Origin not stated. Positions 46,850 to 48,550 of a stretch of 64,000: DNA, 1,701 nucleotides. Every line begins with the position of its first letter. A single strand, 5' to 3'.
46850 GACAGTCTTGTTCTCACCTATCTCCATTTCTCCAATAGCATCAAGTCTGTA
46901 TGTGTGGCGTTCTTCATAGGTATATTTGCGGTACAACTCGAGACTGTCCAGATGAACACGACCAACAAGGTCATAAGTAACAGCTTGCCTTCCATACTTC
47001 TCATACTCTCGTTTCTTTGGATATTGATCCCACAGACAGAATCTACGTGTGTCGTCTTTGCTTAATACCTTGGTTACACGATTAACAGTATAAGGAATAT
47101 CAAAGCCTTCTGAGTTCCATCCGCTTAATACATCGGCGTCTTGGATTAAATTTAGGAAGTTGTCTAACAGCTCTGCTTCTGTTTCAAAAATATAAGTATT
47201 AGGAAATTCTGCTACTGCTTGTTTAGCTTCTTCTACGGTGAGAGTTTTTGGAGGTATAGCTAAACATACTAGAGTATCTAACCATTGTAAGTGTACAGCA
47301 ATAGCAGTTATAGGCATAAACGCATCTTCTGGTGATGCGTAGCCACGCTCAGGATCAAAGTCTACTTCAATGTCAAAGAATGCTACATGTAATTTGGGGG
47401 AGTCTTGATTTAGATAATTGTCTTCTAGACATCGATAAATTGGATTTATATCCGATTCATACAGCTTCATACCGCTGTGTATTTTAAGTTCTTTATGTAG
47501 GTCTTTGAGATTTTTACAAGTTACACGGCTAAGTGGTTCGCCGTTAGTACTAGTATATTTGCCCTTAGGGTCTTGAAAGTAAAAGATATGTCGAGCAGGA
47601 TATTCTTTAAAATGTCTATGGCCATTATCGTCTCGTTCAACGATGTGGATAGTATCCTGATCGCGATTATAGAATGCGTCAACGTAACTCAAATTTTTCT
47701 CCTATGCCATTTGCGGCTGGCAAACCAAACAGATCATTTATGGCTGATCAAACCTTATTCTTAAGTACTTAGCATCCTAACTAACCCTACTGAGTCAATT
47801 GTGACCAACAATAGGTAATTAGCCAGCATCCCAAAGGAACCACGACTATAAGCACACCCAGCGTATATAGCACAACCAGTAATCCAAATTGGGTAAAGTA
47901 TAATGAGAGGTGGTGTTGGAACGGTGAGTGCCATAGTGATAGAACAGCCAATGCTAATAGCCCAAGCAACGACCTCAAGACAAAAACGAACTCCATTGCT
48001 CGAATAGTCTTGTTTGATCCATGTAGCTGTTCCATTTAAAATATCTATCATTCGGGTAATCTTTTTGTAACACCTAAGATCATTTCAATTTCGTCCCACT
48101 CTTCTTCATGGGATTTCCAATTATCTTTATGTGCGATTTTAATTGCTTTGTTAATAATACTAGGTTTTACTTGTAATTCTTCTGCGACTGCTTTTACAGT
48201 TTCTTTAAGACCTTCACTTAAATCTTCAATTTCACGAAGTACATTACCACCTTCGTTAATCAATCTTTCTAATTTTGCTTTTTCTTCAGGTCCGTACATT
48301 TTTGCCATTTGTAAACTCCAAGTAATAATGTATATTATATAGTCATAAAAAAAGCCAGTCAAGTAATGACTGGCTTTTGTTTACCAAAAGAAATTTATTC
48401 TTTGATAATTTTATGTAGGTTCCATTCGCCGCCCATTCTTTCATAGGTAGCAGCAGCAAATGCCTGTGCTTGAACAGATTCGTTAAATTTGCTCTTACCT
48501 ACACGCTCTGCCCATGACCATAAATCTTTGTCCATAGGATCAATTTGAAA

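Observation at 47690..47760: Twin 5-bp/8-nt-loop hairpins at the polB ribosome-binding site: duplicated autogenous operator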

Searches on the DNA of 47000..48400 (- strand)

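Call 9: search_dna_similar(query=window:47000-48400:-, collection=phages, mode=distant, max_rows=40)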
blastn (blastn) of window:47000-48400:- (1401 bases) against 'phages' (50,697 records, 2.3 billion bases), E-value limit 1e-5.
Records with a match: 11; places in all: 11; records where one place covers at least 80% of the query: 0.
Best place of each record, by identity: 60-80% 11.
By first word of the organism name: Pseudomonas 11.
By host as written in the record: Pseudomonas aeruginosa PAO1 5; - 3; Pseudomonas aeruginosa 3.
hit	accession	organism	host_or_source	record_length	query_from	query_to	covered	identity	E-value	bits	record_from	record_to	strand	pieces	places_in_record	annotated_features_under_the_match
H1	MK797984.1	Pseudomonas phage vB_PaeM_PA5oct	-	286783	168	275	8%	74.1%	3e-9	70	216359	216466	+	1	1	structural protein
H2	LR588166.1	Pseudomonas phage vB_PaeM_MIJ3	-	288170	168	275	8%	74.1%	3e-9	70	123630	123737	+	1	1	DsbA: DsbA double-stranded DNA binding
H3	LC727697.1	Pseudomonas phage sp. 30-2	Pseudomonas aeruginosa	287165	168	275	8%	74.1%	3e-9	70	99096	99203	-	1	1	hypothetical protein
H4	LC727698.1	Pseudomonas phage sp. 30-3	Pseudomonas aeruginosa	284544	168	275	8%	74.1%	3e-9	70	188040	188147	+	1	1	hypothetical protein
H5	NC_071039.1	Pseudomonas phage vB_PaeM_PA5oct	-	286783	168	275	8%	74.1%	3e-9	70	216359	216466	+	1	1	structural protein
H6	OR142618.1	Pseudomonas phage Callisto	Pseudomonas aeruginosa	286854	168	275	8%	74.1%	3e-9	70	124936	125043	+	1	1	hypothetical protein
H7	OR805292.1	Pseudomonas phage Cassandra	Pseudomonas aeruginosa PAO1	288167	168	275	8%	74.1%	3e-9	70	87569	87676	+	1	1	hypothetical protein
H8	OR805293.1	Pseudomonas phage Deifobo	Pseudomonas aeruginosa PAO1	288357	168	275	8%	74.1%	3e-9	70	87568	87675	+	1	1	hypothetical protein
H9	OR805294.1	Pseudomonas phage Ettore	Pseudomonas aeruginosa PAO1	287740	168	275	8%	74.1%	3e-9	70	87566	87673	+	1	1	hypothetical protein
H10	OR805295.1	Pseudomonas phage Paride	Pseudomonas aeruginosa PAO1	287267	168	275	8%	74.1%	3e-9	70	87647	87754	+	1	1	hypothetical protein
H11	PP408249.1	Pseudomonas phage vB_Pa-PAC2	Pseudomonas aeruginosa PAO1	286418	168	275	8%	74.1%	3e-9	70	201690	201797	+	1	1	hypothetical protein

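Call 18: search_rna_families(source=window, start=47500, end=47950, threshold=evalue, max_evalue=10)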
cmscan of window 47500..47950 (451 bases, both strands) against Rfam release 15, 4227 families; matches with E-value up to 10: 0.
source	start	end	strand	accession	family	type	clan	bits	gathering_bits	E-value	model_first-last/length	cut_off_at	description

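Call 21: build_rna_model(alignment_id=A2, structure=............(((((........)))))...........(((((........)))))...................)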
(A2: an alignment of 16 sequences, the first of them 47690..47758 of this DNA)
Model R1 built from alignment A2 (16 sequences, 78 columns); structure: as given.
model positions 70; base pairs 10; branch points 1; effective number of sequences 3.04; information 0.804 bits per position. Calibrated on 0.2 Mb of random sequence (short: E-values are rough).
structure used (alignment columns):
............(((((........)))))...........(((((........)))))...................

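Call 22: search_with_rna_model(model_id=R1, sources=[window, L001, L002, L003, L004, L005, L006, L007, L008, L009, L010, L011, L012, L013, L014, L015, L016, L017, L018, L019, L020, L021, L022, L023, L024, L025, L026, L027, L028, L029, L030, L031, L032, L033, L034, L035, L036, L037, L038, L039, L040, L041, L042, L043, L044, L045, L046, L047, L048, L049, L050, L051, L052, L053, L054, L055, L056, L057, L058, L059, L060, L061, L062, L063, L064, L065, L066, L067, L068, L069, L070, L071, L072, L073, L074, L075, L076, L077, L078, L079, L080], max_evalue=1, make_alignment=true)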
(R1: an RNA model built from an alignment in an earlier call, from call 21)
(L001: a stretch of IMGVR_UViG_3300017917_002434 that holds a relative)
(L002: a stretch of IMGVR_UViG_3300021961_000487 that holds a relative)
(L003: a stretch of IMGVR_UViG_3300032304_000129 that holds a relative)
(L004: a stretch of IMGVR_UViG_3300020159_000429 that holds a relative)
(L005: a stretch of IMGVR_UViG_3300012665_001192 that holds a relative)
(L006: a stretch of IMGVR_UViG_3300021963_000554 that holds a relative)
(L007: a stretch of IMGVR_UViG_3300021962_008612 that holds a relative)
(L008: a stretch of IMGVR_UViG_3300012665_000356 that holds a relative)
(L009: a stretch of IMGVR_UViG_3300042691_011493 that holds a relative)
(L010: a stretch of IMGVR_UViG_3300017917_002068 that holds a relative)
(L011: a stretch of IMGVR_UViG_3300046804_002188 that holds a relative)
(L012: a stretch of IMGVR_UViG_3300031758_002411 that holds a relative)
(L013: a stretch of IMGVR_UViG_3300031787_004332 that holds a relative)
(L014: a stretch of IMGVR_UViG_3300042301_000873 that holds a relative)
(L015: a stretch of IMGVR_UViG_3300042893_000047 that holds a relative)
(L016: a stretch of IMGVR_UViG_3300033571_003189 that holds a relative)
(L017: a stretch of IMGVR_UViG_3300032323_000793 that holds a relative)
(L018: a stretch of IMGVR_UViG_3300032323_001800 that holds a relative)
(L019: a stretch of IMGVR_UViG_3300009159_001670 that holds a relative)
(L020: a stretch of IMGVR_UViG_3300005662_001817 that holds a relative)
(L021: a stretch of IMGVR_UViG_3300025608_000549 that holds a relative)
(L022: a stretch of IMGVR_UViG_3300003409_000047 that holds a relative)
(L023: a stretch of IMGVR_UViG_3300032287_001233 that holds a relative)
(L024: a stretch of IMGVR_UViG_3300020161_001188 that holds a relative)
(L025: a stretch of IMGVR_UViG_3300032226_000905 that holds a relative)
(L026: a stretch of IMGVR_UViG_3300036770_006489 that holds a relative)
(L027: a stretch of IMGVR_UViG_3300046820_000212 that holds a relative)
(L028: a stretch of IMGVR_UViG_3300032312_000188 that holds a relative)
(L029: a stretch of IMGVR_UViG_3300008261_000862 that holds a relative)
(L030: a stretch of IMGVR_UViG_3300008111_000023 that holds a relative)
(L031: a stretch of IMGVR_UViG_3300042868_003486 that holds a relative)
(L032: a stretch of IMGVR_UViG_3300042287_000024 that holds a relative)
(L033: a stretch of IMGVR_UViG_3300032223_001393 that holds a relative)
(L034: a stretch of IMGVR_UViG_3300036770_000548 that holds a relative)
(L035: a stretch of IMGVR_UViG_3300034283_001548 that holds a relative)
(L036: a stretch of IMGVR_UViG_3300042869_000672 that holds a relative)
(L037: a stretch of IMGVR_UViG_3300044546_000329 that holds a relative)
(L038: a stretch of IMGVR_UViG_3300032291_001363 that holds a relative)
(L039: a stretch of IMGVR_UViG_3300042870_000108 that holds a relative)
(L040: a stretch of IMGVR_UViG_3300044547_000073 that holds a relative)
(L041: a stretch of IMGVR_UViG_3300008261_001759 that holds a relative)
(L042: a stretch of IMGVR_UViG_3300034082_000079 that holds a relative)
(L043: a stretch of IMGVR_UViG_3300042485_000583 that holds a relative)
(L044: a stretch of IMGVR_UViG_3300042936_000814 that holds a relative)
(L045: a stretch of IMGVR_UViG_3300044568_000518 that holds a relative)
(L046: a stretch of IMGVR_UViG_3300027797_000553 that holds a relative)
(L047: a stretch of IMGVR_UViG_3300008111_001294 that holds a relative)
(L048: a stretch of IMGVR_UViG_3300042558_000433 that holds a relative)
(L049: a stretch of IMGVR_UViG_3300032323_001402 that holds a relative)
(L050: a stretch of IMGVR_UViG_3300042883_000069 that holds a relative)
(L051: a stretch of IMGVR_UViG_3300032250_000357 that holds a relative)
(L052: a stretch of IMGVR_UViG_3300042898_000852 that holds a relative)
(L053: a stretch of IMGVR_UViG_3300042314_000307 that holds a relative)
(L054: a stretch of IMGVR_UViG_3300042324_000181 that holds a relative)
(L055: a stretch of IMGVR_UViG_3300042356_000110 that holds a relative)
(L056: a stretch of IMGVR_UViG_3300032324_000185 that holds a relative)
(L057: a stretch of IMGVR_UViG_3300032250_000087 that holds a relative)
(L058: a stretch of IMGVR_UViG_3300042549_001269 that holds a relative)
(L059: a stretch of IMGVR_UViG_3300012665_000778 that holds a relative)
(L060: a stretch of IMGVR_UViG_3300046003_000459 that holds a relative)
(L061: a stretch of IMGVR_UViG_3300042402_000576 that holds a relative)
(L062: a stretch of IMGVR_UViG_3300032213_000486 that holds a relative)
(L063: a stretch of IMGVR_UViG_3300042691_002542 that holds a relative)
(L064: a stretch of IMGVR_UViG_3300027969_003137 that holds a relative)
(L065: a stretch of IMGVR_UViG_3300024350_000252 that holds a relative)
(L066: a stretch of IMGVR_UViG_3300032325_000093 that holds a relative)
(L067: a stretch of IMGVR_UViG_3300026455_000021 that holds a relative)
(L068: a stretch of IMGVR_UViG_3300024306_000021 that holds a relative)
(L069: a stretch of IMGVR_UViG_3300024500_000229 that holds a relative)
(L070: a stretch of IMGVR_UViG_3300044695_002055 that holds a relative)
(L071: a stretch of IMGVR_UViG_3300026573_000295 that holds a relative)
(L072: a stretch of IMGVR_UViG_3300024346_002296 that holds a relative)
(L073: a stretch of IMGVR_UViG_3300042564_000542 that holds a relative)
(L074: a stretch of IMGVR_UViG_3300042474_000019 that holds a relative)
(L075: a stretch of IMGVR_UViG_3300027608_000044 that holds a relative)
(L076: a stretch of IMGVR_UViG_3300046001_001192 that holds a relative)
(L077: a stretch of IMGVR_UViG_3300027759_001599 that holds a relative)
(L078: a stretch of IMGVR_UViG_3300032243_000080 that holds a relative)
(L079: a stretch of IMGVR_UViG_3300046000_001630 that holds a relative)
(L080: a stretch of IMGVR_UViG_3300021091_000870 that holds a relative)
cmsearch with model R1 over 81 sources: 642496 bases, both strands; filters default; matches with E-value up to 1: 89.
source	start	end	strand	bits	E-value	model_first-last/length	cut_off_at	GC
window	47690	47757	-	89.4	2.1e-27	1-70/70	no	0.4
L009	494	562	+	88.7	3.7e-27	1-70/70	no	0.35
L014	2934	3003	+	87.2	1.2e-26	1-70/70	no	0.39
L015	1439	1508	+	87.2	1.2e-26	1-70/70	no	0.39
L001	2936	3003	+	86.9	1.5e-26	1-70/70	no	0.43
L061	2934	3003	+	86.6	2e-26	1-70/70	no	0.34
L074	2744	2813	+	86.6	2e-26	1-70/70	no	0.34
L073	2934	3003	+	85.7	4.2e-26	1-70/70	no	0.36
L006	2207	2276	+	85.7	4.2e-26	1-70/70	no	0.33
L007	2934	3003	+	85.7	4.2e-26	1-70/70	no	0.33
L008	2935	3003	+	84.5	1e-25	1-70/70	no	0.33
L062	884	953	+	83.9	1.7e-25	1-70/70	no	0.39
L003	2937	3003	+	83.5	2.5e-25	1-70/70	no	0.39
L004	2012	2078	+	83.5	2.5e-25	1-70/70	no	0.39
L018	2935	3003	+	81.6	1.1e-24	1-70/70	no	0.38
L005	2937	3003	+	78.8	1.1e-23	1-70/70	no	0.4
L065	2935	3004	+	78.6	1.2e-23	1-70/70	no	0.4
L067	2935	3004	+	78.6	1.2e-23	1-70/70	no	0.4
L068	2935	3004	+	78.6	1.2e-23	1-70/70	no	0.4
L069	2935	3004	+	78.6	1.2e-23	1-70/70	no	0.4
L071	2935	3004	+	78.6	1.2e-23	1-70/70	no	0.4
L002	2937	3003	+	78.1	2e-23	1-70/70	no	0.45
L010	2939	3005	+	66.8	1.7e-19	1-70/70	no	0.42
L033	2935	3003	+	66.4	2.3e-19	1-70/70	no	0.39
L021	2931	2999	+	63.8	1.9e-18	1-70/70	no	0.39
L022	2931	2999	+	63.8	1.9e-18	1-70/70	no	0.39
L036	2935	3003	+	63.5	2.5e-18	1-70/70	no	0.43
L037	2935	3003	+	63.5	2.5e-18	1-70/70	no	0.43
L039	2935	3003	+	63.5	2.5e-18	1-70/70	no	0.43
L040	2935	3003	+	63.5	2.5e-18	1-70/70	no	0.43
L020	2350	2417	+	63.4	2.5e-18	1-70/70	no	0.44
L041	2660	2728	+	63.3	2.8e-18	1-70/70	no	0.42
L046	2935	3003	+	63.3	2.8e-18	1-70/70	no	0.42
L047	2935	3003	+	63.3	2.8e-18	1-70/70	no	0.42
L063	1261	1329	+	63.1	3.4e-18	1-70/70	no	0.45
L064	2935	3003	+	62.4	6.1e-18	1-70/70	no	0.45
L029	1593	1661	+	59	9.2e-17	1-70/70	no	0.45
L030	1281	1349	+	59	9.2e-17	1-70/70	no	0.45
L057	617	684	+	58.8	1.1e-16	1-70/70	no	0.44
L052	2935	3003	+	58.8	1.1e-16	1-70/70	no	0.45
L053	2935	3003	+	58.8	1.1e-16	1-70/70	no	0.45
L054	2935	3003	+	58.8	1.1e-16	1-70/70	no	0.45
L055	1607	1675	+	58.8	1.1e-16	1-70/70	no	0.45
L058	2703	2771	+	58.8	1.1e-16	1-70/70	no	0.45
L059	2935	3003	+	57.5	3.2e-16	1-70/70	no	0.45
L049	2936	3003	+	57.1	4.1e-16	1-70/70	no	0.46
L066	2939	3006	+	57.1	4.4e-16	1-70/70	no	0.46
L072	553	621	+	56.9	4.9e-16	1-70/70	no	0.46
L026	2937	3003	+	56.7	5.7e-16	1-70/70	no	0.45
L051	495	563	+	56.3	7.9e-16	1-70/70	no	0.46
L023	680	749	+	56.2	8.5e-16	1-70/70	no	0.44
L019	2284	2352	+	56.2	8.8e-16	1-70/70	no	0.45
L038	2936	3003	+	56.1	9.5e-16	1-70/70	no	0.46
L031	2935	3003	+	55.7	1.3e-15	1-70/70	no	0.45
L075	2935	3003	+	55.7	1.3e-15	1-70/70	no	0.45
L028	2934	3003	+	55.4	1.7e-15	1-70/70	no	0.41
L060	1302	1369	+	55.4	1.7e-15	1-70/70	no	0.47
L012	2934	3003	+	54.2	4.2e-15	1-70/70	no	0.44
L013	2934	3003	+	54.2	4.2e-15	1-70/70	no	0.44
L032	2865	2934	+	53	1.2e-14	1-70/70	no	0.44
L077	892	960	+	52.8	1.3e-14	1-70/70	no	0.42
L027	814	882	+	52.8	1.3e-14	1-70/70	no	0.41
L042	2792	2861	+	52.8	1.4e-14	1-70/70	no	0.43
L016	1998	2067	+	52.8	1.4e-14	1-70/70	no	0.43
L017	2934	3003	+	52.8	1.4e-14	1-70/70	no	0.43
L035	701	768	+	52.6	1.6e-14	1-70/70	no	0.47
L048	1060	1127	+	52.6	1.6e-14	1-70/70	no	0.47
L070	651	718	+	52.6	1.6e-14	1-70/70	no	0.47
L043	2193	2262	+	51.3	4.5e-14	1-70/70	no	0.43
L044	2934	3003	+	51.3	4.5e-14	1-70/70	no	0.43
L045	175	244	+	51.3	4.5e-14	1-70/70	no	0.43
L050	2179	2248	+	51.3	4.5e-14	1-70/70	no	0.43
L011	1370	1439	+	51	5.6e-14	1-70/70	no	0.46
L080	2933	3001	+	50.9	6.3e-14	1-70/70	no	0.41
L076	2938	3006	+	49.9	1.5e-13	1-70/70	no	0.42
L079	2938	3006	+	49.9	1.5e-13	1-70/70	no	0.42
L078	1313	1381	+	48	6.5e-13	1-70/70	no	0.45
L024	845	910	+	47.7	8.1e-13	1-70/70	no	0.42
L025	2938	3003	+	47.7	8.1e-13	1-70/70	no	0.42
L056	1380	1448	+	47.7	8.1e-13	1-70/70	no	0.42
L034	2936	3005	+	42.9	3.8e-11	1-70/70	no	0.49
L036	1108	1174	+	15.6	0.14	1-70/70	no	0.39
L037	1108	1174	+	15.6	0.14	1-70/70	no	0.39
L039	1108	1174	+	15.6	0.14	1-70/70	no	0.39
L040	1108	1174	+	15.6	0.14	1-70/70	no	0.39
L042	5725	5794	+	13.6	0.72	1-70/70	no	0.37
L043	5126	5195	+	13.6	0.72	1-70/70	no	0.37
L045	3108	3177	+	13.6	0.72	1-70/70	no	0.37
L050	5112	5181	+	13.6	0.72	1-70/70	no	0.37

Alignment A3: 89 matches aligned to the model, 101 columns, each read 5' to 3' on its own strand. Consensus structure (alignment columns), stored with it:
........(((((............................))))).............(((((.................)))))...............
